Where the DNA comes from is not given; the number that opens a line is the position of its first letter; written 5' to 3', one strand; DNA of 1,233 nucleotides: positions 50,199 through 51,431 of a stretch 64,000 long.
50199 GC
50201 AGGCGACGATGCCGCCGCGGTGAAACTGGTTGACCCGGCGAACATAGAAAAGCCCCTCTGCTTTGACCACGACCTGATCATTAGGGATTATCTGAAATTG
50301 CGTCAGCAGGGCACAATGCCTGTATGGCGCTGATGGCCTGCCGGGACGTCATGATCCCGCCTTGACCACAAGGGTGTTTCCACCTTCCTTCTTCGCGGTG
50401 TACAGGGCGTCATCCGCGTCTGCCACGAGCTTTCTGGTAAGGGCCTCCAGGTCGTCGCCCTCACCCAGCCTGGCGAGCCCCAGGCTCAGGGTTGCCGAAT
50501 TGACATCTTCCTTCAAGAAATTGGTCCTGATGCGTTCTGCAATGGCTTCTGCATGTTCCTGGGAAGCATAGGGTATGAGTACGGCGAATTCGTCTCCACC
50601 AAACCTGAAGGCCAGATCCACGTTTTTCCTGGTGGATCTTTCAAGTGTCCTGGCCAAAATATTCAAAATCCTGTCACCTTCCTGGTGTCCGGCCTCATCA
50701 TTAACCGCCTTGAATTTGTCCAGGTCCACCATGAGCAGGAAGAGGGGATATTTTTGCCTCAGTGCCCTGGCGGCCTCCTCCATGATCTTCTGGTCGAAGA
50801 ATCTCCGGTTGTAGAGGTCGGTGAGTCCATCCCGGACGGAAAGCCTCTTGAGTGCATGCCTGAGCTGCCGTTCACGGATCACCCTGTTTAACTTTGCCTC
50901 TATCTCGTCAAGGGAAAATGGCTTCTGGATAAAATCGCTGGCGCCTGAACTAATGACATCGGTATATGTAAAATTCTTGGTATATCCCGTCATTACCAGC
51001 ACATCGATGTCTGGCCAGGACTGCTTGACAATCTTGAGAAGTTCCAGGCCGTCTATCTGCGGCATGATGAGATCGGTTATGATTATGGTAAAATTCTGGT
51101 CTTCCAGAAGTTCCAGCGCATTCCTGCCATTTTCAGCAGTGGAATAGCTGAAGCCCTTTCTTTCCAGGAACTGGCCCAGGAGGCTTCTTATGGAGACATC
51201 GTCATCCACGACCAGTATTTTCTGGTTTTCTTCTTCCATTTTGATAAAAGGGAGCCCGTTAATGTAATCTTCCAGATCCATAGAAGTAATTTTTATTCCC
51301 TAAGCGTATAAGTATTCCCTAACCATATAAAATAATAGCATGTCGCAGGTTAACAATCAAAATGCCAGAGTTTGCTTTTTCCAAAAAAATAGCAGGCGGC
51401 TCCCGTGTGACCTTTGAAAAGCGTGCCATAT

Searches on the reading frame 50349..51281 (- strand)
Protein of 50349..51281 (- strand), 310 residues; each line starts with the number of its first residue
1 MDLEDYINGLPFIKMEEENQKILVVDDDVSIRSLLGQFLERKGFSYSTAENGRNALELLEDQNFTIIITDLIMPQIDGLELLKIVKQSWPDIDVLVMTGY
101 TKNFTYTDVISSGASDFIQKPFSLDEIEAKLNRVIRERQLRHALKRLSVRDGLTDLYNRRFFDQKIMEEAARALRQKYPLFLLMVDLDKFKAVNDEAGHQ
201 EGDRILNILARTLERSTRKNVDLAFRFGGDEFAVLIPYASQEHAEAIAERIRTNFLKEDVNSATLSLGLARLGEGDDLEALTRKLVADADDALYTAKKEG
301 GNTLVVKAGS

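Call 61: search_protein_families(library=pfam, proteins=[window:50349-51281:-], max_evalue=0.001)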
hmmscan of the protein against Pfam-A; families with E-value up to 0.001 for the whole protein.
window:50349-51281:- (310 aa): 2 families
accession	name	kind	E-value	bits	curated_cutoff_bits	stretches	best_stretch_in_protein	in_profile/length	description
PF00990.26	GGDEF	-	1.1e-38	133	23.8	1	149-302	2-160/161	Diguanylate cyclase, GGDEF domain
PF00072.30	Response_reg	-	2.6e-29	102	30.2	1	22-131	1-110/111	Response regulator receiver domain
